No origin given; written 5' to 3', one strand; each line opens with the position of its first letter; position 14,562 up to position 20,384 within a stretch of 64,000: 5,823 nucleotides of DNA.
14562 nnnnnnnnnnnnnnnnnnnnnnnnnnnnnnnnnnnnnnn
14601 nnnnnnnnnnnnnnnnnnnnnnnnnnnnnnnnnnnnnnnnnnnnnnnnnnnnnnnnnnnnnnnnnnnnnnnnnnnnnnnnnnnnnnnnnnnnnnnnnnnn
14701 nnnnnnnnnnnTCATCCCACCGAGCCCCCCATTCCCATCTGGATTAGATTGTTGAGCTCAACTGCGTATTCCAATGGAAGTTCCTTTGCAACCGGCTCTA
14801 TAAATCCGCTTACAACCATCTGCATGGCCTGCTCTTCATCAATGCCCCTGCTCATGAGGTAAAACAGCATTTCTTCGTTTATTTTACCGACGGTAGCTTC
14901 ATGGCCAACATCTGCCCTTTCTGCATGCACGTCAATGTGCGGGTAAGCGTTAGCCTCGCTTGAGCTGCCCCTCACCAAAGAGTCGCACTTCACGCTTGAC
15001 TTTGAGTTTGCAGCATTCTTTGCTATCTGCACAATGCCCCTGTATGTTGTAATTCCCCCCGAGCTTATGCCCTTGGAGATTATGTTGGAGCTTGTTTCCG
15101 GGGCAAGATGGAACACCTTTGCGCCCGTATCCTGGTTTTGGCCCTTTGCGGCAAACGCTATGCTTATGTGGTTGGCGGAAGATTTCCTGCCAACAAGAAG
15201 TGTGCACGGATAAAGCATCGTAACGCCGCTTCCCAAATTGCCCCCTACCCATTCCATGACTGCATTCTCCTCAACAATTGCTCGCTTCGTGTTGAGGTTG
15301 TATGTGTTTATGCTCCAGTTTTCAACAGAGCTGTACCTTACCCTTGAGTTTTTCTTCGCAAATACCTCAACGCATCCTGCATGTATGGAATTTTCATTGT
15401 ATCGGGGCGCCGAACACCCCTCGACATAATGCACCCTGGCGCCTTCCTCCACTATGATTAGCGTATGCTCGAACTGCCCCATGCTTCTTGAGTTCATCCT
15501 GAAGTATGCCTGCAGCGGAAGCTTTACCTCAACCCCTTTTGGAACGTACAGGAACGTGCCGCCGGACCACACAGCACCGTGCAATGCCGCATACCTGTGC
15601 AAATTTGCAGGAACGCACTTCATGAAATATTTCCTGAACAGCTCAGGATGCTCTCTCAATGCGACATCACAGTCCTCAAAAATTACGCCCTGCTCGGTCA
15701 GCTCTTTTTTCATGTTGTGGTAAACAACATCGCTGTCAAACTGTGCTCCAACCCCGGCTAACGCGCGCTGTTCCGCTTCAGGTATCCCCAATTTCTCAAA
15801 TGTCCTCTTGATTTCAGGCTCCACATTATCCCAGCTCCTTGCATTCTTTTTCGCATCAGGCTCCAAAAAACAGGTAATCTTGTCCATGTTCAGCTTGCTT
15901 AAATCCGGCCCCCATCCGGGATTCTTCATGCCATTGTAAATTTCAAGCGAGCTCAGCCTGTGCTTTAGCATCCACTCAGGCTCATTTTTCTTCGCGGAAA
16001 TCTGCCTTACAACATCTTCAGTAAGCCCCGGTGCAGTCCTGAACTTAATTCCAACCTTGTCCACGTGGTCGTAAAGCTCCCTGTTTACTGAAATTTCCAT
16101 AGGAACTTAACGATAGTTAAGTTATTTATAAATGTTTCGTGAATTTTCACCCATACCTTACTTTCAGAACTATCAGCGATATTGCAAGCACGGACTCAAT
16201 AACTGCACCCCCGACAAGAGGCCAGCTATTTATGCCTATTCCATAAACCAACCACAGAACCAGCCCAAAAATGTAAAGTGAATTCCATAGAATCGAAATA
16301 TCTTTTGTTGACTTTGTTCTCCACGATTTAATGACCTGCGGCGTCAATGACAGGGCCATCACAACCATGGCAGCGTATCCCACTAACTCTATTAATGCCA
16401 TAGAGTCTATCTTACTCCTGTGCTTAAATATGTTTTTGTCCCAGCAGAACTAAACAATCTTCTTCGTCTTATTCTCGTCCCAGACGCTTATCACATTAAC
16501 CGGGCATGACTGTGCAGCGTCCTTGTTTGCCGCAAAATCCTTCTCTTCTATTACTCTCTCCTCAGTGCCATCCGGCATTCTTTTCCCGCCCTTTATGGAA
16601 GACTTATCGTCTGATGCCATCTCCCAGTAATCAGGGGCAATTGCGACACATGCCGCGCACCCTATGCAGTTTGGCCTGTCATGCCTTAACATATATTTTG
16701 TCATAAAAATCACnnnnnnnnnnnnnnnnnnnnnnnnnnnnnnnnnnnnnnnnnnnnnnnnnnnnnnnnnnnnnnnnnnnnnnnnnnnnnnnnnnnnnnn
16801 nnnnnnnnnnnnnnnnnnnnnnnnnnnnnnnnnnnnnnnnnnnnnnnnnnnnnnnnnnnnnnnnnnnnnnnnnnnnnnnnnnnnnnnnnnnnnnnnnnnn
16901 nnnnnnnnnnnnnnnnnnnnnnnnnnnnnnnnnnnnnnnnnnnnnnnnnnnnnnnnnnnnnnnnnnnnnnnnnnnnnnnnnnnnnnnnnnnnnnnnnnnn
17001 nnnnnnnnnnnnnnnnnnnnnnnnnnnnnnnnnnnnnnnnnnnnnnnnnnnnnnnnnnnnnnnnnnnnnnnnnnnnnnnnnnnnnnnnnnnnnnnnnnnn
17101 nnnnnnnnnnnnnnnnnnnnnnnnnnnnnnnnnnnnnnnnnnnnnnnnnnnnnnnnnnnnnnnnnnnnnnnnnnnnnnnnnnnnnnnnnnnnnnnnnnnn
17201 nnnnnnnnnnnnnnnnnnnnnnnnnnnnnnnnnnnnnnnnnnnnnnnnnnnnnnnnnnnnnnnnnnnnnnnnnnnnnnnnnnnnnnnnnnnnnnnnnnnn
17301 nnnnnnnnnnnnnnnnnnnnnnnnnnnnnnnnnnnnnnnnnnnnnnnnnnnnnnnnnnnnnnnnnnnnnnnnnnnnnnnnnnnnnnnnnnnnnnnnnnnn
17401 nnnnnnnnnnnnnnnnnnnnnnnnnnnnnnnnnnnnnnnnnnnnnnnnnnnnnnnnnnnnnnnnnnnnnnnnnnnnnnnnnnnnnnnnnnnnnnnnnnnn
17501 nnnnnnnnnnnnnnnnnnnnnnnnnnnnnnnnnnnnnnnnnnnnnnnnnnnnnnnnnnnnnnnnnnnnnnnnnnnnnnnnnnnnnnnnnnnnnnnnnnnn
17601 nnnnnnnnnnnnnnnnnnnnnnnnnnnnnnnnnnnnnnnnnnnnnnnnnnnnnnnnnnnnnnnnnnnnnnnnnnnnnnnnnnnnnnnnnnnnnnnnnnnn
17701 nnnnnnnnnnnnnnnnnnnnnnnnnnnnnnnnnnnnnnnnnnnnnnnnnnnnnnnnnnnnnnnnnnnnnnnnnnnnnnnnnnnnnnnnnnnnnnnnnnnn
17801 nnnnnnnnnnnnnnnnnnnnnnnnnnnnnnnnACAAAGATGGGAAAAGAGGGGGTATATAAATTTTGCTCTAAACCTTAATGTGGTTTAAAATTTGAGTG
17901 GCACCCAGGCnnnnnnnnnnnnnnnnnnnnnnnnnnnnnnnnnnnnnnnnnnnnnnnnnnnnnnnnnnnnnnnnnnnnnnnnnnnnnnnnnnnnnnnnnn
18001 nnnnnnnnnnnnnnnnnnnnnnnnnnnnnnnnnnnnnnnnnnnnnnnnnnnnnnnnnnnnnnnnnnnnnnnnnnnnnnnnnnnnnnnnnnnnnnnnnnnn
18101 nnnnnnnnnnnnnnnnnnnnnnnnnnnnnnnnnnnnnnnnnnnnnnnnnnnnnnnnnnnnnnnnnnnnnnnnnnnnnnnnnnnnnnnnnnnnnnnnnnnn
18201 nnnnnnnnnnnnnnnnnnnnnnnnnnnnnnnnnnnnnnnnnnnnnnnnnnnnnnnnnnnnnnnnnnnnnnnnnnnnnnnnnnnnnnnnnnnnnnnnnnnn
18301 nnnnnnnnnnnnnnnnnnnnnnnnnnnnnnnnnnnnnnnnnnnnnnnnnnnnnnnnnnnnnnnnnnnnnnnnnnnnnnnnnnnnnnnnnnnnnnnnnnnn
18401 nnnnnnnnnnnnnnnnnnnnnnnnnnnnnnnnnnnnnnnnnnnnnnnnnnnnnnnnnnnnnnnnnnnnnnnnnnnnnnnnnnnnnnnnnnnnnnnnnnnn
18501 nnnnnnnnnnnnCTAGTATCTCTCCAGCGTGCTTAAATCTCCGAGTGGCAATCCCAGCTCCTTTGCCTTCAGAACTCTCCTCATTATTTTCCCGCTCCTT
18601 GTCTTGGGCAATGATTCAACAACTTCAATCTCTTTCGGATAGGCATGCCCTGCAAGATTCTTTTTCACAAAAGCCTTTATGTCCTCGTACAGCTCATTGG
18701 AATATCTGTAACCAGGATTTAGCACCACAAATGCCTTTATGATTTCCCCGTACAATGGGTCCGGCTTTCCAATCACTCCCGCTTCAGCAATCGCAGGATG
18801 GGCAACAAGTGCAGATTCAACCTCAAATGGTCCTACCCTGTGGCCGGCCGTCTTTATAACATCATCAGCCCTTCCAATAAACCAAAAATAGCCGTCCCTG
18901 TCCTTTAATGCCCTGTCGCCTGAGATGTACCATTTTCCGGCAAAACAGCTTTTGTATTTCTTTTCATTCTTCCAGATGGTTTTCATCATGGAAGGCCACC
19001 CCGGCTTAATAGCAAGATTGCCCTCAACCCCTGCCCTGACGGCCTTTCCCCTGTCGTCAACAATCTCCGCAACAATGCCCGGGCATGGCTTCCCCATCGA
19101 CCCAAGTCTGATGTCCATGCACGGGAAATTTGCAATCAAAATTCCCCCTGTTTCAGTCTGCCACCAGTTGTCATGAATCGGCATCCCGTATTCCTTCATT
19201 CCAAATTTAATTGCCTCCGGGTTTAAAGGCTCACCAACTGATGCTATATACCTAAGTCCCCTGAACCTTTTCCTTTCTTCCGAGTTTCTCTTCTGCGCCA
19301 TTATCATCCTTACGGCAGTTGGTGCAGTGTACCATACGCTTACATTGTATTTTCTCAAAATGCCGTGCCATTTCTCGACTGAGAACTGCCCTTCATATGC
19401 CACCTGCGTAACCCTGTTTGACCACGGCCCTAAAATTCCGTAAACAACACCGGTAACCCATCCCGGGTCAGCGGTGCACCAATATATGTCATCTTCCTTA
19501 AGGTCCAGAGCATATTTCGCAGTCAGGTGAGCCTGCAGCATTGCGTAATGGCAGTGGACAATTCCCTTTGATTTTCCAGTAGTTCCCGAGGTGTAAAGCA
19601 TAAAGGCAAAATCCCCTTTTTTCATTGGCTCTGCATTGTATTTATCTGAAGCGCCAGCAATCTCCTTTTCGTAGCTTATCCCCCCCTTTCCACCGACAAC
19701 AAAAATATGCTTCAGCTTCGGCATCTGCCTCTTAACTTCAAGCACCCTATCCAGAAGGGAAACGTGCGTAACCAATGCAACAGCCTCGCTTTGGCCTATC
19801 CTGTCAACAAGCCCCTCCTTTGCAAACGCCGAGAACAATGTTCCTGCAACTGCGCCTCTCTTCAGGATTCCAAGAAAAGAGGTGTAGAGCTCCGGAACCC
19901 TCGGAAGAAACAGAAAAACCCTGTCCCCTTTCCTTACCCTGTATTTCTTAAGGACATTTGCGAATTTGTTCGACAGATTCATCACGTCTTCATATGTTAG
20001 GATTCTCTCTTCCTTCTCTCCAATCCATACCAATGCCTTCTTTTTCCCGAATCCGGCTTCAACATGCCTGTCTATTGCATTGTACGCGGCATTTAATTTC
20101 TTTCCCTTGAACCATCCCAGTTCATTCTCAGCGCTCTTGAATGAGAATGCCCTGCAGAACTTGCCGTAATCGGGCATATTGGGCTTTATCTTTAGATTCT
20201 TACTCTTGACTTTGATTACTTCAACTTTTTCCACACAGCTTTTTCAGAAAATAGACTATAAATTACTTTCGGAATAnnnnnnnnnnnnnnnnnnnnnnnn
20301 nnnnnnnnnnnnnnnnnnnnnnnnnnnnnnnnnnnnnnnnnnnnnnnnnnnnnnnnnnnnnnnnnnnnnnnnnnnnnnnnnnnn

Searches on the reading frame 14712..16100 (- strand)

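Call 86: search_protein_families(library=pfam, proteins=[window:14712-16100:-], max_evalue=0.00001)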
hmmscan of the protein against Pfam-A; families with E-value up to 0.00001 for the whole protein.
window:14712-16100:- (462 aa): 2 families
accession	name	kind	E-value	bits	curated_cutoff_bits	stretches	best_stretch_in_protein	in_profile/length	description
PF01458.23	SUFBD_core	-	6e-78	261.9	27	1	200-433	1-232/232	SUF system FeS cluster assembly, SufBD core domain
PF19295.5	SufBD_N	-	2.2e-08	34.4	23.5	1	124-197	97-171/172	SufBD protein N-terminal region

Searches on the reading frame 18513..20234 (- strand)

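Call 86: search_protein_families(library=pfam, proteins=[window:18513-20234:-], max_evalue=0.00001)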
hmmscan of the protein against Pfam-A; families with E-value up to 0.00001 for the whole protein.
window:18513-20234:- (573 aa): 2 families
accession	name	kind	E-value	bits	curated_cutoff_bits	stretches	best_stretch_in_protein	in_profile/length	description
PF00501.34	AMP-binding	-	2e-72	244.6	29.9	1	60-421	6-384/384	AMP-binding enzyme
PF13193.12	AMP-binding_C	-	4.4e-26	92.1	24.5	1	471-549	1-76/76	AMP-binding enzyme C-terminal domain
